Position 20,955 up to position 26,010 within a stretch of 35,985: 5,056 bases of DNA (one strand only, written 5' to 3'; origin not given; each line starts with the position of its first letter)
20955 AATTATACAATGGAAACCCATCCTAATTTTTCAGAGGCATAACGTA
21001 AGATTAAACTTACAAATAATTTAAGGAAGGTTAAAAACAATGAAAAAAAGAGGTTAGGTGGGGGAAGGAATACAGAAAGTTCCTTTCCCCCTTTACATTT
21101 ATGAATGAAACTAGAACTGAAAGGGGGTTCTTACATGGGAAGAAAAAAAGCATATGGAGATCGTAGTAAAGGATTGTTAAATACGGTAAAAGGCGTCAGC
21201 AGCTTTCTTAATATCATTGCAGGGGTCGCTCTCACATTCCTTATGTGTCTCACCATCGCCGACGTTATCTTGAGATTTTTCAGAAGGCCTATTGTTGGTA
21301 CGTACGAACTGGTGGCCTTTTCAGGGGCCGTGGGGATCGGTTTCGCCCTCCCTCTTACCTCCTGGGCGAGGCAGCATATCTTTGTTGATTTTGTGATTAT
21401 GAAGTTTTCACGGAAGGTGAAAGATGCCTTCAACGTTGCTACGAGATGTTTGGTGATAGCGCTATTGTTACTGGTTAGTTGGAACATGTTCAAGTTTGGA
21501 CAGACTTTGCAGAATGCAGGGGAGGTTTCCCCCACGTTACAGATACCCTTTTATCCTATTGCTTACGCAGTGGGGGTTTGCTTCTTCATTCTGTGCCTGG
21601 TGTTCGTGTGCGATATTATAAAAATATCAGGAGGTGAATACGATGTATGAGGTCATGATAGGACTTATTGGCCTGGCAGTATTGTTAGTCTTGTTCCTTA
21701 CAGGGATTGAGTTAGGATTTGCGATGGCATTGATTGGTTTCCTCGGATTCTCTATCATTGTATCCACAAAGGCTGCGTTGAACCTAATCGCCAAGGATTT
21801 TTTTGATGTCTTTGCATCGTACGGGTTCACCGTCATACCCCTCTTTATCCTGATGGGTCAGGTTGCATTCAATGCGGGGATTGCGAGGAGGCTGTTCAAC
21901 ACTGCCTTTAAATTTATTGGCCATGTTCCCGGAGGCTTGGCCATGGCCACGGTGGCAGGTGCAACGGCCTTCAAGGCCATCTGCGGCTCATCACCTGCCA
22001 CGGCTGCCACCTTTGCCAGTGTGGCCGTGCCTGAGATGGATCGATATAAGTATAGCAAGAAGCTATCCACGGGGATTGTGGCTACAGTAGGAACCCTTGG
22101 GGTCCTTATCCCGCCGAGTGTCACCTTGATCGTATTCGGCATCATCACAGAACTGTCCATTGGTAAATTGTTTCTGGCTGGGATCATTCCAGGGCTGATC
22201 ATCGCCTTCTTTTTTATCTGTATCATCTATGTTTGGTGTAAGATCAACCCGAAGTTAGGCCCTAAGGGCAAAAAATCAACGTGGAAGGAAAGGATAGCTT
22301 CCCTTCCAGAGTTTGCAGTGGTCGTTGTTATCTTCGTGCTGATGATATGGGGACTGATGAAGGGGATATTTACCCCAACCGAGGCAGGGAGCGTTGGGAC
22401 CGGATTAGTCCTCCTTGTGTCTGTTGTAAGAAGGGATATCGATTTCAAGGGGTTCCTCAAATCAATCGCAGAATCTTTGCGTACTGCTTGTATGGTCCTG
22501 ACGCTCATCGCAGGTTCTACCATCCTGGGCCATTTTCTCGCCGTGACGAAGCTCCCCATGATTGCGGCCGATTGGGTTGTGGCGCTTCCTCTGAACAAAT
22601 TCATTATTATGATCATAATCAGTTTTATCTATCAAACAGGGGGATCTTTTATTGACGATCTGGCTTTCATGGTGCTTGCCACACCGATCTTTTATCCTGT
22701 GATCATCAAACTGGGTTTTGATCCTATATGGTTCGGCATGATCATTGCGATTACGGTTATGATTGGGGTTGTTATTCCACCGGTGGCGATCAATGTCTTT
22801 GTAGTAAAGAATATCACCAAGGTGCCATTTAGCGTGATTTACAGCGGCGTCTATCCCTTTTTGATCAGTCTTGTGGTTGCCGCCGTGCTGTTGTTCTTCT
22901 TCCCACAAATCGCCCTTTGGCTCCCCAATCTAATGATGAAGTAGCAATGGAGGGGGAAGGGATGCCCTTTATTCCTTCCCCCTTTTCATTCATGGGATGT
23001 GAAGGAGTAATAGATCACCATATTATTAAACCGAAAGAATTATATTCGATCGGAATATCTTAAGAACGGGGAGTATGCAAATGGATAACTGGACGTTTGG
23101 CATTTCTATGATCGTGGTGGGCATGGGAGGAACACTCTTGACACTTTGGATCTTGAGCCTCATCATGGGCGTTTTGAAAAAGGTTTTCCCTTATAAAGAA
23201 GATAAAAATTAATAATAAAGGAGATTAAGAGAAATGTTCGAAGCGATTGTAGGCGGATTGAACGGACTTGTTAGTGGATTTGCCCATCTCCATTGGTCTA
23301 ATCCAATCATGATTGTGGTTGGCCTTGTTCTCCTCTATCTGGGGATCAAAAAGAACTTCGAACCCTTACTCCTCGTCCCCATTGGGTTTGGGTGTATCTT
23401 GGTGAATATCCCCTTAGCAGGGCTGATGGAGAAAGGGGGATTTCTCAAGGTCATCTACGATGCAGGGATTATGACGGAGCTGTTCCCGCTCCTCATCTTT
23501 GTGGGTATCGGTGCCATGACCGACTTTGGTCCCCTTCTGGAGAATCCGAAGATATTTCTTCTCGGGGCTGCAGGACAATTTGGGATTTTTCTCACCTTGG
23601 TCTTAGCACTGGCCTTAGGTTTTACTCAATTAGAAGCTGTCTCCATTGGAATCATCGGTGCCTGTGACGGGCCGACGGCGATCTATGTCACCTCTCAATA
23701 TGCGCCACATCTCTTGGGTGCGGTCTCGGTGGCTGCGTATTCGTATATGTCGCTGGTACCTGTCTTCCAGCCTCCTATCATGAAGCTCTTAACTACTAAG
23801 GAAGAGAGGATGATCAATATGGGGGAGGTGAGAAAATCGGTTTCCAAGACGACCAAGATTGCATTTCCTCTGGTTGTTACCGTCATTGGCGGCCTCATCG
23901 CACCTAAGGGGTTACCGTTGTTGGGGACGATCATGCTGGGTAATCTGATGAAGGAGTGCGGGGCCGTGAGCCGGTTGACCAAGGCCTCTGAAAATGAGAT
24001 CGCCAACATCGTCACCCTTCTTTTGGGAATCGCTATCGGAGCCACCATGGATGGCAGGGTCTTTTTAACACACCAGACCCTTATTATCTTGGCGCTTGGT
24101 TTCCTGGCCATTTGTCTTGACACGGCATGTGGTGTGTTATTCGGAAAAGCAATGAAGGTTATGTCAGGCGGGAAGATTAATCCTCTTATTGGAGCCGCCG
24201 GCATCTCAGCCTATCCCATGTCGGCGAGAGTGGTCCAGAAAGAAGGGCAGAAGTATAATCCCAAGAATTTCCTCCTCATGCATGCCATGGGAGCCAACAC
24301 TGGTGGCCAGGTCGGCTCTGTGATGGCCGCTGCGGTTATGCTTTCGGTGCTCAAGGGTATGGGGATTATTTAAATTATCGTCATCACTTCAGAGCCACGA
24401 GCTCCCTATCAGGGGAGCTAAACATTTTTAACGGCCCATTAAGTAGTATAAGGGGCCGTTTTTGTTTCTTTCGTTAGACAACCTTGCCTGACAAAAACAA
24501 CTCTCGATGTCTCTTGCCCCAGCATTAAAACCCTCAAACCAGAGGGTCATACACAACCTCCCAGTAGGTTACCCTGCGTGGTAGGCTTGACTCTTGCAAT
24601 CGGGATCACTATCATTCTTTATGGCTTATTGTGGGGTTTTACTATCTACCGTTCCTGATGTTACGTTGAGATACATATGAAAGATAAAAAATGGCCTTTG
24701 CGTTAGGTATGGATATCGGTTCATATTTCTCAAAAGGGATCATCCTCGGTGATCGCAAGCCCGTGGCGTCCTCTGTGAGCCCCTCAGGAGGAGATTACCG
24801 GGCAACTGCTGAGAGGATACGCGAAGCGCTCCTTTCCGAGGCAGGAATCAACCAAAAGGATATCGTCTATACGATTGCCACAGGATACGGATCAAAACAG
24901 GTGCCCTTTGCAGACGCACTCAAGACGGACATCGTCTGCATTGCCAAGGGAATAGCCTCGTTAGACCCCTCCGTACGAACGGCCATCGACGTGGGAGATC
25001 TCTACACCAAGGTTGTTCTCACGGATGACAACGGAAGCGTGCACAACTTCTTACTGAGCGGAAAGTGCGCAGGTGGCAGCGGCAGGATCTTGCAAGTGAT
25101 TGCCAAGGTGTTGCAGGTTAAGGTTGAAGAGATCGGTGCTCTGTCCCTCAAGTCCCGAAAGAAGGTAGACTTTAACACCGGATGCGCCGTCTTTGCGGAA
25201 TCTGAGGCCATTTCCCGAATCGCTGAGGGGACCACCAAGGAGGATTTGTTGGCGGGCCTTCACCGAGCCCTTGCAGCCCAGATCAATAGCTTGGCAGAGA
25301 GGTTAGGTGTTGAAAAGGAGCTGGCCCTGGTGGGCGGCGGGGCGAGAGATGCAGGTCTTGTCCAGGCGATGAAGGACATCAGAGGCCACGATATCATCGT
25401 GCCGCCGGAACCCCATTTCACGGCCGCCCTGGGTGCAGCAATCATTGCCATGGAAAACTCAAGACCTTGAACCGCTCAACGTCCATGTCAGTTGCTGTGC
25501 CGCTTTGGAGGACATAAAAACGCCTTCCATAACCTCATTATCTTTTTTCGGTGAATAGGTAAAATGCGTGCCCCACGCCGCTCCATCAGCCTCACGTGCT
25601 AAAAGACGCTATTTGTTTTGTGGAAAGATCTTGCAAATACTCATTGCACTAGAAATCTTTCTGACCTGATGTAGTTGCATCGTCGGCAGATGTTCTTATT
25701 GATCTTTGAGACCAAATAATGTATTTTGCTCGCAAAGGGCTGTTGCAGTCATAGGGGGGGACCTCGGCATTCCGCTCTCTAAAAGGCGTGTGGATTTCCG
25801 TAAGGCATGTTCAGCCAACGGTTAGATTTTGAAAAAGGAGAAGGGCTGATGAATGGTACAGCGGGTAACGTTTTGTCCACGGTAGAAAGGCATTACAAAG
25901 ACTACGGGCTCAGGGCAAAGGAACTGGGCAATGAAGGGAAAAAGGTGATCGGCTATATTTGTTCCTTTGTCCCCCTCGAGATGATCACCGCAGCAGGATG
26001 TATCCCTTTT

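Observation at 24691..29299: Orphan BCR/HAD-family ATP-driven radical enzyme module flanked by two different ATPases, with no cognate pathway genes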

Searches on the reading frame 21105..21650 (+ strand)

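Call 4: search_protein_families(library=pfam, proteins=[window:21105-21650:+])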
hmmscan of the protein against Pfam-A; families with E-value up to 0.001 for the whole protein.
window:21105-21650:+ (181 aa): 1 family
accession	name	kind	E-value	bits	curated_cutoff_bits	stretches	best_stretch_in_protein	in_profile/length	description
PF04290.18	DctQ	-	7.7e-21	74.8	28.3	1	46-173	1-128/132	Tripartite ATP-independent periplasmic transporters, DctQ component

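Call 5: search_protein_families(library=ncbifam, proteins=[window:21105-21650:+], max_evalue=0.00001)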
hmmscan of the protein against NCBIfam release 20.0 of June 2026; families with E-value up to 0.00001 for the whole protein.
window:21105-21650:+ (181 aa): 0 families

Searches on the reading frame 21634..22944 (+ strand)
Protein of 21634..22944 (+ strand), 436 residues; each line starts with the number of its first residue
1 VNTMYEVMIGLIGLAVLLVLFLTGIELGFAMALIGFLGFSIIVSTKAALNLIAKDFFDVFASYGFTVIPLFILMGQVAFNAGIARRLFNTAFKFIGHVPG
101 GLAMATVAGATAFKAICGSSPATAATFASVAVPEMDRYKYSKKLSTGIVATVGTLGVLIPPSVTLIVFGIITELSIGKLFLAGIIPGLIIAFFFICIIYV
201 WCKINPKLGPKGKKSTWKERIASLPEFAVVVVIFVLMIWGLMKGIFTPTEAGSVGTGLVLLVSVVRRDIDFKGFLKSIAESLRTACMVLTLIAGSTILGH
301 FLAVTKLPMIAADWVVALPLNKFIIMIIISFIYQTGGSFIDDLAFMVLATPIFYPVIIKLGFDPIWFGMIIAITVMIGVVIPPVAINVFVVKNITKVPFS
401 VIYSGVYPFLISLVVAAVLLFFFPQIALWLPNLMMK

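Call 4: search_protein_families(library=pfam, proteins=[window:21634-22944:+])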
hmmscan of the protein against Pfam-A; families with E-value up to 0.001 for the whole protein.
window:21634-22944:+ (436 aa): 1 family
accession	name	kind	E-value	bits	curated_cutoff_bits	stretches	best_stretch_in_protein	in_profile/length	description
PF06808.19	DctM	-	1.5e-90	304.4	23.8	1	14-426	1-413/413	Tripartite ATP-independent periplasmic transporter, DctM component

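Call 5: search_protein_families(library=ncbifam, proteins=[window:21634-22944:+], max_evalue=0.00001)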
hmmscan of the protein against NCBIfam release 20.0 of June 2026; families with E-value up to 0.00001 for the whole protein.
window:21634-22944:+ (436 aa): 3 families
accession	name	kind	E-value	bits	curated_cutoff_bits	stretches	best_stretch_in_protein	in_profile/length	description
TIGR00786.1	dctM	subfamily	1.8e-96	323.4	268.45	1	25-431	2-405/405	TRAP transporter large permease subunit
NF011634.1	PRK15060.1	equivalog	2.7e-50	171.7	800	1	16-426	5-416/425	2,3-diketo-L-gulonate TRAP transporter large permease YiaN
TIGR02123.1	TRAP_fused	subfamily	2.6e-16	59.5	320.65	1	51-422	154-528/615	TRAP transporter fused permease subunit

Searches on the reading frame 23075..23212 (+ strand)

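Call 55: search_protein_families(library=ncbifam, proteins=[window:23075-23212:+], max_evalue=0.00001)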
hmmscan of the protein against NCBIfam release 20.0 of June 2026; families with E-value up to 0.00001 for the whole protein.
window:23075-23212:+ (45 aa): 1 family
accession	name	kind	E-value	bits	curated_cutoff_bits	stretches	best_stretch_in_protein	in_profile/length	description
NF040909.1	OadG_rel_small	subfamily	3.6e-15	55.7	25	1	5-41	1-37/37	OadG-related small transporter subunit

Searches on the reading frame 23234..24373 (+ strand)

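Call 4: search_protein_families(library=pfam, proteins=[window:23234-24373:+])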
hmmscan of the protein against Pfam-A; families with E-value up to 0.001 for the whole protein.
window:23234-24373:+ (379 aa): 1 family
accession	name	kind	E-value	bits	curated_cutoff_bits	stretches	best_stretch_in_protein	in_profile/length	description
PF03977.18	OAD_beta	-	3.7e-152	506.8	31.6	1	24-373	3-349/349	Na+-transporting oxaloacetate decarboxylase beta subunit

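Call 5: search_protein_families(library=ncbifam, proteins=[window:23234-24373:+], max_evalue=0.00001)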
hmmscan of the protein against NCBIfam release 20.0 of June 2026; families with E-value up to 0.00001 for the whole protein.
window:23234-24373:+ (379 aa): 5 families
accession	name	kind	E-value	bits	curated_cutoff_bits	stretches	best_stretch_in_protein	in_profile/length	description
TIGR01109.1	Na_pump_decarbB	subfamily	2.7e-134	447.7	190.6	1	25-368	4-354/354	sodium ion-translocating decarboxylase subunit beta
NF012020.0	PRK15476.1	subfamily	2.8e-110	369.4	820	2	68-373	120-430/433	oxaloacetate decarboxylase subunit beta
NF012019.0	PRK15475.1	subfamily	1.5e-109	367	822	2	68-373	120-430/433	oxaloacetate decarboxylase subunit beta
NF012021.0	PRK15477.1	subfamily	1.7e-109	366.8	824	2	68-373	120-430/433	oxaloacetate decarboxylase subunit beta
TIGR03136.1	malonate_biotin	equivalog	3.5e-47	161.6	596.9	1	70-373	93-396/399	Na+-transporting malonate decarboxylase, carboxybiotin decarboxylase subunit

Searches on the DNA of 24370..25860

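Call 76: search_rna_families(source=window, start=24370, end=25860, threshold=evalue, max_evalue=1)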
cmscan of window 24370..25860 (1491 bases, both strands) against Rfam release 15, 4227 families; matches with E-value up to 1: 1.
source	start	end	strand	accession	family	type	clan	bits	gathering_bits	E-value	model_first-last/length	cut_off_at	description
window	24571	24684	+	RF03319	mir-989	Gene; miRNA;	-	18.4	59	0.78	1-109/109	no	mir-989 microRNA precursor family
